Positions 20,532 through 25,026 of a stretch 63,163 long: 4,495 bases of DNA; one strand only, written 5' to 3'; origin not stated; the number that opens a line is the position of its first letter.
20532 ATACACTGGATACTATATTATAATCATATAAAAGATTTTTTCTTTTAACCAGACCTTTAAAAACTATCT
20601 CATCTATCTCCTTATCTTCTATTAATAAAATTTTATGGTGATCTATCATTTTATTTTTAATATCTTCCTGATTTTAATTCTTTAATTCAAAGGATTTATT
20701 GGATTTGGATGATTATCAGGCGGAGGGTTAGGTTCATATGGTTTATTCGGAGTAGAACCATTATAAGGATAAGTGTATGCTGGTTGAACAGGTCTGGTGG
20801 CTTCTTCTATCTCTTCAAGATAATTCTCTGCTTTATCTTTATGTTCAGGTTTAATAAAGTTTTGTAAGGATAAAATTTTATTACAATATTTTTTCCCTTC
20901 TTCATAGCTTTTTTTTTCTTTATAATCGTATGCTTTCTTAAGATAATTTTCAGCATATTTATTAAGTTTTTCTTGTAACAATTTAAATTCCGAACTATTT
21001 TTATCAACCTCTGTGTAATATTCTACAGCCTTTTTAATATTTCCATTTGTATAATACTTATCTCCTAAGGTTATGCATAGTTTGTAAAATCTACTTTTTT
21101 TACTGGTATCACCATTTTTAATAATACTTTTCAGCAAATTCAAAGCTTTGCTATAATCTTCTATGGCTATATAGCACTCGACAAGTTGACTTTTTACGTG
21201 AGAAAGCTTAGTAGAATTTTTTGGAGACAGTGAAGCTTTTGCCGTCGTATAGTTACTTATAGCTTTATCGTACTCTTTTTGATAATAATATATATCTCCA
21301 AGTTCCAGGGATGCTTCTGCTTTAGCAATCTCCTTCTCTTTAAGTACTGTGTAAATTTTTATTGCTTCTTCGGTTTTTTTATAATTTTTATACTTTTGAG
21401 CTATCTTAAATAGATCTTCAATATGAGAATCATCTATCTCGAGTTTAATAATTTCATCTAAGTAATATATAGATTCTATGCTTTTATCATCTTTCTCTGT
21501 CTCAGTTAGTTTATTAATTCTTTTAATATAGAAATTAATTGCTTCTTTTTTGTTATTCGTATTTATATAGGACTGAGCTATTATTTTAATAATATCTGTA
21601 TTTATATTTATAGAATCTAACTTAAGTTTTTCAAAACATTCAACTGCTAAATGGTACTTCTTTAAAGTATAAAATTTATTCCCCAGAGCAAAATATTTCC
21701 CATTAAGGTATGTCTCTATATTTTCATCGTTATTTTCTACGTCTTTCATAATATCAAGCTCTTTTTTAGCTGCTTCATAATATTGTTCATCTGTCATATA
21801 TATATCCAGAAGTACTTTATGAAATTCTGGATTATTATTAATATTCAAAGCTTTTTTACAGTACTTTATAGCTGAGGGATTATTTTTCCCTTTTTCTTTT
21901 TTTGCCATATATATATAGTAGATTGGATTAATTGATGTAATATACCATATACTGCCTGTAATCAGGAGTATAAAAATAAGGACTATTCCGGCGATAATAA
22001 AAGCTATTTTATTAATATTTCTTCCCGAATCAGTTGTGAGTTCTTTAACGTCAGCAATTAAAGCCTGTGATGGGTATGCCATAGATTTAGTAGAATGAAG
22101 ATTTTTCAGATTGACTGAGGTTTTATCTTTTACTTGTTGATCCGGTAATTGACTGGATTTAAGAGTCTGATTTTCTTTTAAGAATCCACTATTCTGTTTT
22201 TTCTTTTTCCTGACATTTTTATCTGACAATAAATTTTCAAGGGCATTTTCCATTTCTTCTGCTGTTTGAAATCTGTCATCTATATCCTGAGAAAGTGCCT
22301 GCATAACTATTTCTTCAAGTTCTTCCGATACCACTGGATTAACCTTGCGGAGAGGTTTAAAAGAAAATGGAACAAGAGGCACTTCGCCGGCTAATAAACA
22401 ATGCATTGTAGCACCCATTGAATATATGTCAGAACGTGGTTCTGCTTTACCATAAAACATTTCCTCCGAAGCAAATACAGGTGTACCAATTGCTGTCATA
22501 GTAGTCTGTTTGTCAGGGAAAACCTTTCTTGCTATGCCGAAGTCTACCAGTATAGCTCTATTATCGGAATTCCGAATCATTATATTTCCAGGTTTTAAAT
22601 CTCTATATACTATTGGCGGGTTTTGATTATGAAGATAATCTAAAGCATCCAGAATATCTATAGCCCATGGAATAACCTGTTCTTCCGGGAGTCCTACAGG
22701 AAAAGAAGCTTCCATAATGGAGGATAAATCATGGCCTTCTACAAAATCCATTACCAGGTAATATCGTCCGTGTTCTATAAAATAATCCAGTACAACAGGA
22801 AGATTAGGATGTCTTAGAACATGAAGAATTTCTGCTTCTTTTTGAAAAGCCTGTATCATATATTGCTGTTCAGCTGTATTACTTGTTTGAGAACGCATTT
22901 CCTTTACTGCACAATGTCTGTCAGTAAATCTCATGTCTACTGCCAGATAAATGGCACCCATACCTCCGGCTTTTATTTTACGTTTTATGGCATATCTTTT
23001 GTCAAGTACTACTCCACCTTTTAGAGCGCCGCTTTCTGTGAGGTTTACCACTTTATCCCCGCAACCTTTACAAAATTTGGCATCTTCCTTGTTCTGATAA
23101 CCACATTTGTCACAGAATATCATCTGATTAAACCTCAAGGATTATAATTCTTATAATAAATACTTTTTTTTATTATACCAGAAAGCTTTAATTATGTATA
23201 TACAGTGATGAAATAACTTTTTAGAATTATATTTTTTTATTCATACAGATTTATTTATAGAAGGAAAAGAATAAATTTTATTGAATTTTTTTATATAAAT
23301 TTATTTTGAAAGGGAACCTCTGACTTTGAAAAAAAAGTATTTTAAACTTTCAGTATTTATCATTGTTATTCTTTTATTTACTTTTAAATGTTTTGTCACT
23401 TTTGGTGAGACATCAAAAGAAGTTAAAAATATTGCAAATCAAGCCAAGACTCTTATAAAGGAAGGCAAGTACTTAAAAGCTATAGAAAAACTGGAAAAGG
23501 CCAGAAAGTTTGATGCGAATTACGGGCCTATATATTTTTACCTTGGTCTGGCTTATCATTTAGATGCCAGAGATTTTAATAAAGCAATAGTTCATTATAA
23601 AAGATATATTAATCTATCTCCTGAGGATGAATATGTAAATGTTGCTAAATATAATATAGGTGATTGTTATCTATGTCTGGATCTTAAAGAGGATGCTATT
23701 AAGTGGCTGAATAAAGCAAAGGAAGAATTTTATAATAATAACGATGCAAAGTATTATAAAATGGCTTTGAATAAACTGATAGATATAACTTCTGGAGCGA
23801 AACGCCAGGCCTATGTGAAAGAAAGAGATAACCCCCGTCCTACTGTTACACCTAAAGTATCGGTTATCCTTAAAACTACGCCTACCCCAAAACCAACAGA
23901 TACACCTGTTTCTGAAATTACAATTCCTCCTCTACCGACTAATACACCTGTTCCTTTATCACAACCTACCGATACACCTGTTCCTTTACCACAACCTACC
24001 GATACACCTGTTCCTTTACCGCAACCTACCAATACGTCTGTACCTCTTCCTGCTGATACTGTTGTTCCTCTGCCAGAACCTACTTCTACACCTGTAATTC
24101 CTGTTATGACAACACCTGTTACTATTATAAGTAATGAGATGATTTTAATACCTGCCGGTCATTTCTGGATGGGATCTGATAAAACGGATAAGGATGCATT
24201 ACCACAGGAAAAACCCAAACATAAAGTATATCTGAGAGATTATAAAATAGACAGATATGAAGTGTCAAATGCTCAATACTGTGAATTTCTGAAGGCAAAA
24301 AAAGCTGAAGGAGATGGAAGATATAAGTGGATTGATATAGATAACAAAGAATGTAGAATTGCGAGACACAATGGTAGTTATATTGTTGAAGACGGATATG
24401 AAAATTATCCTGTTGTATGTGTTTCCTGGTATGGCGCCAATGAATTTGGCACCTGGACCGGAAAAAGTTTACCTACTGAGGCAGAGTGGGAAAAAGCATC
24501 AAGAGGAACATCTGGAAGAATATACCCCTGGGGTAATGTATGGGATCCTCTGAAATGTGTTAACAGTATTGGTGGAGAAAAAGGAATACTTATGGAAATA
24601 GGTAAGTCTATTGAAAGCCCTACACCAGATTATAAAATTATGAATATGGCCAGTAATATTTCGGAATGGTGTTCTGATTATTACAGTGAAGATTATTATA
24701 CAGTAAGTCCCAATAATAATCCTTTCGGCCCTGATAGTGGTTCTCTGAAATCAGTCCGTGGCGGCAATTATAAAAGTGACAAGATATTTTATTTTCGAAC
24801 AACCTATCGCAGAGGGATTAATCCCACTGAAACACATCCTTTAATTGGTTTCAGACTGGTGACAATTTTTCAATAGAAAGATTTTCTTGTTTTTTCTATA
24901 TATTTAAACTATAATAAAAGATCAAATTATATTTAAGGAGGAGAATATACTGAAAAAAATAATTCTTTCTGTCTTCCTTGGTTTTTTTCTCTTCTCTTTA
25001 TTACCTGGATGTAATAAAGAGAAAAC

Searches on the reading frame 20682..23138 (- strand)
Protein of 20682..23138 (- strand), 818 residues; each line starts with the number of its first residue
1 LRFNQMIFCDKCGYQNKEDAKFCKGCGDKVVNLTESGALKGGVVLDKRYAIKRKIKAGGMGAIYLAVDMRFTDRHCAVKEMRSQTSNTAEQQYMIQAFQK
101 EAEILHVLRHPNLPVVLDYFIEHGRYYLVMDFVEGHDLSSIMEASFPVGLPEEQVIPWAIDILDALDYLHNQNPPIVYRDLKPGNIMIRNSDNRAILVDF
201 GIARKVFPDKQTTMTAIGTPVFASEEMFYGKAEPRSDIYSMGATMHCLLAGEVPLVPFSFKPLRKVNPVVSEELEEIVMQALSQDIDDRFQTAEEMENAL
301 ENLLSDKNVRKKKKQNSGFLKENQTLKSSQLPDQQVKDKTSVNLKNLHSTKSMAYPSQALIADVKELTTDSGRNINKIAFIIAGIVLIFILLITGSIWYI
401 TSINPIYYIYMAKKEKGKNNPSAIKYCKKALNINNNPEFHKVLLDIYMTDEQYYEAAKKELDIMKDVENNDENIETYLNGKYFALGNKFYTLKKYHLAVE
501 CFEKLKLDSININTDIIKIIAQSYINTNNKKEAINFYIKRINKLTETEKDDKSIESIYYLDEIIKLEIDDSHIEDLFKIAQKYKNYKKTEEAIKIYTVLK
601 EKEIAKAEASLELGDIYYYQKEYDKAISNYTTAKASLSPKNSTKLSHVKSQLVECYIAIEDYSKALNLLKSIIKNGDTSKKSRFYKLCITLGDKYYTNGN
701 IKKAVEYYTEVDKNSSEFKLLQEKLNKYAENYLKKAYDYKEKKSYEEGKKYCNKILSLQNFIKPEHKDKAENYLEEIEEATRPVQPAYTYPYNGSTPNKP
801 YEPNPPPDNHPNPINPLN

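Call 57: search_protein_families(library=pfam, proteins=[window:20682-23138:-], max_evalue=0.0001)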
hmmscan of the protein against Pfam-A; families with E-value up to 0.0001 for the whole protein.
window:20682-23138:- (818 aa): 9 families
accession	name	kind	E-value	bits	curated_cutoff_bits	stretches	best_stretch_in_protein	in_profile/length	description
PF00069.31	Pkinase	-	4.5e-38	131.6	31.7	1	49-305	1-241/263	Protein kinase domain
PF07714.23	PK_Tyr_Ser-Thr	-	1.6e-23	83.8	23.1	1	51-256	3-206/258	Protein tyrosine and serine/threonine kinase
PF07719.23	TPR_2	-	2.5e-11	43.2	27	0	607-633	1-27/34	Tetratricopeptide repeat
PF13424.12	TPR_12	-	2.8e-10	40.7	30.1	0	609-671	5-70/77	Tetratricopeptide repeat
PF00515.34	TPR_1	-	9.9e-10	38.3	27.8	0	607-633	1-27/34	Tetratricopeptide repeat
PF14559.12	TPR_19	-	7e-09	36.3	25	0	620-675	4-54/68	Tetratricopeptide repeat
PF13176.12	TPR_7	-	1.5e-07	31.4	27.9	0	611-633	3-25/36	Tetratricopeptide repeat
PF01636.29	APH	-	2.7e-05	24.5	23.2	0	157-204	148-198/239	Phosphotransferase enzyme family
PF13240.11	Zn_Ribbon_1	-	5.5e-05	23.3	25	1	8-29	1-22/23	zinc-ribbon domain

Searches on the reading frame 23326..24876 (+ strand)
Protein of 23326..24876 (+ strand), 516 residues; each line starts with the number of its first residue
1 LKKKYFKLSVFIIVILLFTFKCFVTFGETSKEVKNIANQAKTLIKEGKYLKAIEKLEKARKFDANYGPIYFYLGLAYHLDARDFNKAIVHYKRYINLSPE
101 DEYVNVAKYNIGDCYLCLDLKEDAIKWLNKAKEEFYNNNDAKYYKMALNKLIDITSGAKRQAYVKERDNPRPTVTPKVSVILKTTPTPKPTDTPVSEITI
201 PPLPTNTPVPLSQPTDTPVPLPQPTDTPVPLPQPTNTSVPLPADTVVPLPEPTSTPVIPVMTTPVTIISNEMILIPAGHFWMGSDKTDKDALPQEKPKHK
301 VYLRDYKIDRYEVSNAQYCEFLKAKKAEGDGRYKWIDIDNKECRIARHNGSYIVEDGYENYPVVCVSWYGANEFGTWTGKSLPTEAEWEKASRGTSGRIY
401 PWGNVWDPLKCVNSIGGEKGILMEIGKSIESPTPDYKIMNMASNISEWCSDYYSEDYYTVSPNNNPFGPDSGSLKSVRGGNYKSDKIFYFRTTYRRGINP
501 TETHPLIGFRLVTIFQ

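Call 3: search_protein_families(library=ncbifam, proteins=[window:23326-24876:+], max_evalue=0.01)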
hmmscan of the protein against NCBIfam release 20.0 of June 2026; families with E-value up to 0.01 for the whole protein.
window:23326-24876:+ (516 aa): 17 families
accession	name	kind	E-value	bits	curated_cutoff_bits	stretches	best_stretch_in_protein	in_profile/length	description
TIGR03525.2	GldK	equivalog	1.7e-25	90.2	350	2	351-513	210-405/408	T9SS ring complex lipoprotein PorK/GldK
TIGR03440.2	egtB_TIGR03440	equivalog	1.3e-22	80.5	360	1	270-511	171-412/413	ergothioneine biosynthesis protein EgtB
NF041186.1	SenA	equivalog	4.8e-19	69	420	1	268-512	166-381/382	selenoneine synthase SenA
NF051459.1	pyoverdine_PvdO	equivalog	2.3e-18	66.3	500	1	270-512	34-277/280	dihydropyoverdine dehydrogenase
TIGR03302.1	OM_YfiO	subfamily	1.5e-07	31.2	81.4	1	10-118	5-120/239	outer membrane protein assembly factor BamD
TIGR03524.1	GldJ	equivalog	1.6e-07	30.4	458.2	1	271-379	60-179/559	gliding motility lipoprotein GldJ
NF040959.1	MamA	equivalog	1.5e-06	27.8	200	1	32-133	104-201/204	magnetosome protein MamA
TIGR03530.1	GldJ_short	equivalog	1.7e-05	23.9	382.9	1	275-380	69-179/396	gliding motility lipoprotein GldJ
TIGR02795.1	tol_pal_ybgF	equivalog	2.9e-05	24.6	90.1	1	78-139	12-73/119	tol-pal system protein YbgF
NF053852.1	vesicle_Bd0635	exception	5.4e-05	22.9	250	1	78-151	148-221/223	CpoB-like predatory vesicle lipoprotein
TIGR02171.1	Fb_sc_TIGR02171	subfamily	9e-05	20.6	544.35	1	365-512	144-280/912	TIGR02171 family lipoprotein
NF053607.1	CHU_0125_OmpA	equivalog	0.00052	18.6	620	1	16-163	13-145/639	CHU_0125 family OmpA-like outer membrane integrity protein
NF033762.1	social_mot_Tgl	equivalog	0.00063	19.2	225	1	28-132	25-127/252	social motility TPR repeat lipoprotein Tgl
TIGR02552.1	LcrH_SycD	equivalog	0.0012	18.6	104.8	1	30-146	15-127/136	SycD/LcrH family type III secretion system chaperone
TIGR02917.1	PEP_TPR_lipo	equivalog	0.0033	15.4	312.2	1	40-141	63-161/899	XrtA/PEP-CTERM system TPR-repeat protein PrsT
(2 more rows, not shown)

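Call 4: search_protein_families(library=pfam, proteins=[window:23326-24876:+], max_evalue=0.01)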
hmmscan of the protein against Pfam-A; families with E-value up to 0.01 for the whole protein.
window:23326-24876:+ (516 aa): 9 families
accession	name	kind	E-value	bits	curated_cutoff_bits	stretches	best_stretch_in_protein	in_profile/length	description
PF03781.23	FGE-sulfatase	-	7.5e-47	160.6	23.3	1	270-512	3-254/255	Sulfatase-modifying factor enzyme 1-like domain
PF07719.23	TPR_2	-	4.2e-06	26.9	27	0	38-64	6-32/34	Tetratricopeptide repeat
PF14559.12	TPR_19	-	8.8e-06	26.4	25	0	79-148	2-65/68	Tetratricopeptide repeat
PF13414.12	TPR_11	-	2.6e-05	24.2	26.8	1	42-78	3-39/42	TPR repeat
PF13424.12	TPR_12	-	0.00023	21.7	30.1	0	37-98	6-75/77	Tetratricopeptide repeat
PF22871.2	AimR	-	0.00064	19.4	26.7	0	28-76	226-277/309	AimR transcriptional regulator-like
PF13432.12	TPR_16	-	0.0017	19.2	32.7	0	39-101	3-64/65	Tetratricopeptide repeat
PF13181.12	TPR_8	-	0.0018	18.7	25.7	0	108-132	4-28/34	Tetratricopeptide repeat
PF13428.12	TPR_14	-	0.004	18.1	23.5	0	76-103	9-36/44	Tetratricopeptide repeat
